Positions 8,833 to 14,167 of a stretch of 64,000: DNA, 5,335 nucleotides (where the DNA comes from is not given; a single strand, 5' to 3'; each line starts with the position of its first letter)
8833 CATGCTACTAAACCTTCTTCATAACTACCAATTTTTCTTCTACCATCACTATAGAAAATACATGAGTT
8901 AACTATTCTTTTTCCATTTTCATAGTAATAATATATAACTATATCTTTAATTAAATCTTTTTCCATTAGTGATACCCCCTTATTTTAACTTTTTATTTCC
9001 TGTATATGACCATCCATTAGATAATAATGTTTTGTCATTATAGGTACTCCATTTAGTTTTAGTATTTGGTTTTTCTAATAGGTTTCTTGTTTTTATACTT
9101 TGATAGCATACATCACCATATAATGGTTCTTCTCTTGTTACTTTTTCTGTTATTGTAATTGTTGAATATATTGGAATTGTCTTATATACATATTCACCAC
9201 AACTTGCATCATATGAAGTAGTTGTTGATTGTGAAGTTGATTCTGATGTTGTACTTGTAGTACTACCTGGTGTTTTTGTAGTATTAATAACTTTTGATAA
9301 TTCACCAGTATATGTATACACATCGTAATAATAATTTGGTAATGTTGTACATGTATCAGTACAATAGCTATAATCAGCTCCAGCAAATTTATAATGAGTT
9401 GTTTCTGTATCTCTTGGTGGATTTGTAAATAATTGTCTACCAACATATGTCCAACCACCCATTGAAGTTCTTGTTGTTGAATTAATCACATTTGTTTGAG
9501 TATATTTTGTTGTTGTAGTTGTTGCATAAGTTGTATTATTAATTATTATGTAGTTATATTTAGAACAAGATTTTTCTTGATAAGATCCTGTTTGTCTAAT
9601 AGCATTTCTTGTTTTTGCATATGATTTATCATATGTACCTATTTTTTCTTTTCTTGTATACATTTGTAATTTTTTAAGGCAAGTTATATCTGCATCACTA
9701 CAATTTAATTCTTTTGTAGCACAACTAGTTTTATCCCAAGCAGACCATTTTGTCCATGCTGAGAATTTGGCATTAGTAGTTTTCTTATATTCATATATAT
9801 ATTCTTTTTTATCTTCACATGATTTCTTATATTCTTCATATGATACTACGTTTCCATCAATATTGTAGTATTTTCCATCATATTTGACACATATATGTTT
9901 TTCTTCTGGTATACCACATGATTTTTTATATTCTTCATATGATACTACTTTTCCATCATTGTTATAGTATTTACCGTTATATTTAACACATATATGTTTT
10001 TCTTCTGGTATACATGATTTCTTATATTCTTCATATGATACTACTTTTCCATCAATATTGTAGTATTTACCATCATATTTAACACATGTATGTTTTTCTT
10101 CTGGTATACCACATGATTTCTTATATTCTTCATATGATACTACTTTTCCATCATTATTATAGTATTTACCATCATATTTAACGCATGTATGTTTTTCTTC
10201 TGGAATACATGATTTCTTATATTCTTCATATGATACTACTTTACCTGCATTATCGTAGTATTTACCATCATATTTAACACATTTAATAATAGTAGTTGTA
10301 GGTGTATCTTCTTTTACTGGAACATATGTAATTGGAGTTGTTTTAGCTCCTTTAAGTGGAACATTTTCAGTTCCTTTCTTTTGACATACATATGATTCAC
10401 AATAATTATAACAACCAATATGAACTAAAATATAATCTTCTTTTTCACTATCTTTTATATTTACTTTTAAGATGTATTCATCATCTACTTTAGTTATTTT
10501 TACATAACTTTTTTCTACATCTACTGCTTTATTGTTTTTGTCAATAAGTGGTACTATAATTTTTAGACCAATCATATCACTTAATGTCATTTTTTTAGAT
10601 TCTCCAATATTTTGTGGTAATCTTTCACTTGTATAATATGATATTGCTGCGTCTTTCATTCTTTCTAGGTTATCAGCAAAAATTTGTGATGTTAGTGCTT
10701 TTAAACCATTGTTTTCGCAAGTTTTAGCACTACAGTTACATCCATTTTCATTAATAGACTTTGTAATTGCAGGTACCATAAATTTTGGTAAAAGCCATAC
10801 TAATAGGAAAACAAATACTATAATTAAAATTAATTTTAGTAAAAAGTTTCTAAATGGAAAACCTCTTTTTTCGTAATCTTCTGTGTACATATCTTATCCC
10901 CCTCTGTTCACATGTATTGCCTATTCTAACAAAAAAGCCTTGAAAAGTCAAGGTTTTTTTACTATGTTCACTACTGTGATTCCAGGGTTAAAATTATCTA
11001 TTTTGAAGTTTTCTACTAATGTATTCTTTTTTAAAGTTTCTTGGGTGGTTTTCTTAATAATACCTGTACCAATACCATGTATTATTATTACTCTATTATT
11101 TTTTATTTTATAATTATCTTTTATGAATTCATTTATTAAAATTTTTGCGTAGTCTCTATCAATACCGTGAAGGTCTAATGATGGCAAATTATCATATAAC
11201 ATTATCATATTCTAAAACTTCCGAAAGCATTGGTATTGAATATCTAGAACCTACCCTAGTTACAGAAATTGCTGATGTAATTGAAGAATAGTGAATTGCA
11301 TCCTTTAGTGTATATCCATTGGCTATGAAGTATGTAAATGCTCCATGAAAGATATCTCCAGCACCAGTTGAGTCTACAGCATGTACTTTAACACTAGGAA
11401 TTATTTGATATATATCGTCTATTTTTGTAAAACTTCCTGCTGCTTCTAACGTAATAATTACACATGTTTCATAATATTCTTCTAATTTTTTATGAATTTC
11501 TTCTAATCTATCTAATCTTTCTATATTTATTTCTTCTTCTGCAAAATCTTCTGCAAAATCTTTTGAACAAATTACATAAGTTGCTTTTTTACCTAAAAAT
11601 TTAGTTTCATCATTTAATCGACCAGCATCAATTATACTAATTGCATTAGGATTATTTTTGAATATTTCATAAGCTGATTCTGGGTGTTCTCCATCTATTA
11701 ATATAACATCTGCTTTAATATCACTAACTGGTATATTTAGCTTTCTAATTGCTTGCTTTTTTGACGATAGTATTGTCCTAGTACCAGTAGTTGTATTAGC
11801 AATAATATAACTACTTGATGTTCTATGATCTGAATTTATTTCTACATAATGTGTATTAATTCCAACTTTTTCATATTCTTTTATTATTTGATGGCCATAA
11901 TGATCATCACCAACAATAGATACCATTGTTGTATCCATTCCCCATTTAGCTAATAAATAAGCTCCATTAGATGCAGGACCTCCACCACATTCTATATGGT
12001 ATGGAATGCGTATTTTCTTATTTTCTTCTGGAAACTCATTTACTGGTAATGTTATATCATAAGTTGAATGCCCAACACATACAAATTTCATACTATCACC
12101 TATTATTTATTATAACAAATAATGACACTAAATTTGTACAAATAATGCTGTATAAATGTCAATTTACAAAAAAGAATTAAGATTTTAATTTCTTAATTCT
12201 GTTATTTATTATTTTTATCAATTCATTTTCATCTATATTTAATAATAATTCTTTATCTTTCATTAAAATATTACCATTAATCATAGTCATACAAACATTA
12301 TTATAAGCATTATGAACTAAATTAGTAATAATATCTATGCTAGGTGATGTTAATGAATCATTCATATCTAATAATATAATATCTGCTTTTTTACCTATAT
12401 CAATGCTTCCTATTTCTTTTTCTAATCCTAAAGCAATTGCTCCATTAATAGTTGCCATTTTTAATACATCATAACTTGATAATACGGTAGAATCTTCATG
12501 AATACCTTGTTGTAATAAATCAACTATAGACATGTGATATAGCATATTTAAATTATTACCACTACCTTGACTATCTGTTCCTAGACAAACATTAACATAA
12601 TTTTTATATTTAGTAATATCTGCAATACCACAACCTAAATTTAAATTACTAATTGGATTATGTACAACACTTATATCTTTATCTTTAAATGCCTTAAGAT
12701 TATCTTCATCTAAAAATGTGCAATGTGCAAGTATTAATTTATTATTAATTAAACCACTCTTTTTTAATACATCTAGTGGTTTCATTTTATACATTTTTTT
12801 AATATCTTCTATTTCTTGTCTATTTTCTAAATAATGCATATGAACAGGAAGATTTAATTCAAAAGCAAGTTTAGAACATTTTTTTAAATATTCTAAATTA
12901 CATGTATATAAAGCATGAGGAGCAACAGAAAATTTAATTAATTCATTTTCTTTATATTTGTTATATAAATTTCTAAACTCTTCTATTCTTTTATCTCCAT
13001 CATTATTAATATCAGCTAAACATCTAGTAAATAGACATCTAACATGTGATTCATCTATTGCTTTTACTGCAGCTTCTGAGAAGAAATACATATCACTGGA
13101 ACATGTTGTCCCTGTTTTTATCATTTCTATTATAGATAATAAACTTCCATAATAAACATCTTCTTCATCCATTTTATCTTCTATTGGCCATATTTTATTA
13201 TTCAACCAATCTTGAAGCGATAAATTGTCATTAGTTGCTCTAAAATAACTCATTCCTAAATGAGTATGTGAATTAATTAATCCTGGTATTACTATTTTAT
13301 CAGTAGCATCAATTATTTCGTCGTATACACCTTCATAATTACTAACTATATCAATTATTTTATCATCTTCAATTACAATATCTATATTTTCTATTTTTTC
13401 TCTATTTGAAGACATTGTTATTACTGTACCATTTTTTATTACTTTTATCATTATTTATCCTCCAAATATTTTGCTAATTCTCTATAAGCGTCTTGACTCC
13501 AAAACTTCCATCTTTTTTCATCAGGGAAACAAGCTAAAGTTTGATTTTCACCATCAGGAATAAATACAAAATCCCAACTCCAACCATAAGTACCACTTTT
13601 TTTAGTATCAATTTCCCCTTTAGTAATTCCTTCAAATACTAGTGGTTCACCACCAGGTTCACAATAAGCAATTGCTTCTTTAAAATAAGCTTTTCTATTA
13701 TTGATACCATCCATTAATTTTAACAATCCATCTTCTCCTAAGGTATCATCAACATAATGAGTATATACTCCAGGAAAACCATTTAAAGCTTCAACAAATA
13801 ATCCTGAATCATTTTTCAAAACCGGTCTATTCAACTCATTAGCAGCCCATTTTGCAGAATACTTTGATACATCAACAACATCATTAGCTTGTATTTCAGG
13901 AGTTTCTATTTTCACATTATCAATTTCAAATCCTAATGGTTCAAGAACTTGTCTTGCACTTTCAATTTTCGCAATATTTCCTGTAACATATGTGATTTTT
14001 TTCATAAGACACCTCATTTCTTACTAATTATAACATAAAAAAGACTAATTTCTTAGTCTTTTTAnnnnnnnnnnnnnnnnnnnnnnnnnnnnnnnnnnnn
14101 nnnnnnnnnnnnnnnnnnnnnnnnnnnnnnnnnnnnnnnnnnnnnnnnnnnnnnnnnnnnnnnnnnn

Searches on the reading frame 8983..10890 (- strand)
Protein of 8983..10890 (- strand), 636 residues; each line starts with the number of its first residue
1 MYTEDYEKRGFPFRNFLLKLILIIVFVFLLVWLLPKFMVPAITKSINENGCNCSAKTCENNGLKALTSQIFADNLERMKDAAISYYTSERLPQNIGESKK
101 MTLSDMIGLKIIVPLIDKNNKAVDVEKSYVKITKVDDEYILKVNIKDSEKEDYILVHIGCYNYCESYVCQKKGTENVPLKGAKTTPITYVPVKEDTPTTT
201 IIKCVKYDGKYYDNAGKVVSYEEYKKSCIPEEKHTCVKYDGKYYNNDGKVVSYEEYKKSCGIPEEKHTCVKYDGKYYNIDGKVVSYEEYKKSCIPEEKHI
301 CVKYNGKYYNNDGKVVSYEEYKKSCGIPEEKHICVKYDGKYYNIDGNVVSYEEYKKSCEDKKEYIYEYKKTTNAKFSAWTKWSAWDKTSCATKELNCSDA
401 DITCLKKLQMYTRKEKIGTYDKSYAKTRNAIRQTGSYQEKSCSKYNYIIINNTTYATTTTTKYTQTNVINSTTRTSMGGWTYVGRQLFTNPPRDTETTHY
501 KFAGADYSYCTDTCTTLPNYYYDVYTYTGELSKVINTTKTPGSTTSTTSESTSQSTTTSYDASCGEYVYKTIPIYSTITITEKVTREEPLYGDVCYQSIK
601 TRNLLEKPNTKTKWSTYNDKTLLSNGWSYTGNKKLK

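Call 7: search_protein_families(library=pfam, proteins=[window:8983-10890:-], max_evalue=0.001)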
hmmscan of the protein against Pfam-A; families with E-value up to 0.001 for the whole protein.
window:8983-10890:- (636 aa): 4 families
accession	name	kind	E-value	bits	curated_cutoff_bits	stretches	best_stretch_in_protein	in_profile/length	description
PF23512.1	Microp_apicomplexa_8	-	2.6e-09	37.8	27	0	257-286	62-91/93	Apicomplexa microprotein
PF08053.16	Tna_leader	-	1.5e-06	28.2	25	0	332-349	5-20/24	Tryptophanase operon leader peptide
PF24591.1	Phage_YunG-like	-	1.7e-06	28.2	27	0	328-370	44-87/99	Phage YunG-like protein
PF16876.10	Lipin_mid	-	6e-06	26.7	26.7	0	314-382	25-98/98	Lipin/Ned1/Smp2 multi-domain protein middle domain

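Call 10: search_protein_families(library=ncbifam, proteins=[window:8983-10890:-], max_evalue=0.01)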
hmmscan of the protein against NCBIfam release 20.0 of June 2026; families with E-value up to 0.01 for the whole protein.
window:8983-10890:- (636 aa): 0 families

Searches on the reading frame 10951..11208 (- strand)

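Call 10: search_protein_families(library=ncbifam, proteins=[window:10951-11208:-], max_evalue=0.01)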
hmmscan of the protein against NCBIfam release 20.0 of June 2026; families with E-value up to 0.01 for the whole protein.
window:10951-11208:- (86 aa): 2 families
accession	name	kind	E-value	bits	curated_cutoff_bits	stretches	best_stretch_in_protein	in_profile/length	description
TIGR01069.2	mutS2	equivalog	8.1e-13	47.6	400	1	9-83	714-788/790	endonuclease MutS2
NF003432.0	PRK04946.1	equivalog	6.4e-06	26.2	128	1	10-62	97-149/181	endonuclease SmrB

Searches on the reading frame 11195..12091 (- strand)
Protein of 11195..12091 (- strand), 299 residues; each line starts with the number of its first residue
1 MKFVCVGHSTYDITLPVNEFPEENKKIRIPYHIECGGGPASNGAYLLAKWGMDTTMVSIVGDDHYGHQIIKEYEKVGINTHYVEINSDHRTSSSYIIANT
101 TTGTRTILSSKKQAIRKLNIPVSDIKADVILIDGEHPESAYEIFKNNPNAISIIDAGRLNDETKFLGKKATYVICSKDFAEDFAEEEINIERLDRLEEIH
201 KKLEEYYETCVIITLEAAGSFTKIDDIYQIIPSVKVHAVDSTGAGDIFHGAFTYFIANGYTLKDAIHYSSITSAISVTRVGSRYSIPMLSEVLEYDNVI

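Call 7: search_protein_families(library=pfam, proteins=[window:11195-12091:-], max_evalue=0.001)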
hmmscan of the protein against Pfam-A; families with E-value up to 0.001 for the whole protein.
window:11195-12091:- (299 aa): 1 family
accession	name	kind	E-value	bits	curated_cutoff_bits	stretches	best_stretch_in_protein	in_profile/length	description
PF00294.29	PfkB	-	2.8e-38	132.4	25.8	1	3-287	4-300/302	pfkB family carbohydrate kinase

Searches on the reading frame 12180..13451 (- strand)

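Call 7: search_protein_families(library=pfam, proteins=[window:12180-13451:-], max_evalue=0.001)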
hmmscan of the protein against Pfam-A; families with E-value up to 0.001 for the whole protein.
window:12180-13451:- (424 aa): 2 families
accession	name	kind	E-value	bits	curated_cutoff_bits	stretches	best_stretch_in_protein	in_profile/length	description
PF01979.26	Amidohydro_1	-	5.1e-67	227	25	1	53-395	1-344/345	Amidohydrolase family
PF07969.17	Amidohydro_3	-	8.5e-18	65.5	29.7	2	187-395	260-470/472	Amidohydrolase family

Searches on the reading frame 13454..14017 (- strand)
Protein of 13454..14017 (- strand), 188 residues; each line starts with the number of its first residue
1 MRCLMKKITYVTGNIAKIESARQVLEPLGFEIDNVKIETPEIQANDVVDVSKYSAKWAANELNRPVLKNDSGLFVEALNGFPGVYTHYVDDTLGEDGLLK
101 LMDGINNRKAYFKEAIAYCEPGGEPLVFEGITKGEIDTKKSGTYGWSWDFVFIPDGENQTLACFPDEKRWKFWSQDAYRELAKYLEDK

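Call 7: search_protein_families(library=pfam, proteins=[window:13454-14017:-], max_evalue=0.001)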
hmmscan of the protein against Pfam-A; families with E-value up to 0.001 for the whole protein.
window:13454-14017:- (188 aa): 1 family
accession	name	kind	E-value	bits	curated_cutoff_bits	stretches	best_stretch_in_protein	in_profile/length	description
PF01725.21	Ham1p_like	-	1.6e-35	123.1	22.5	1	8-170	1-171/186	Ham1 family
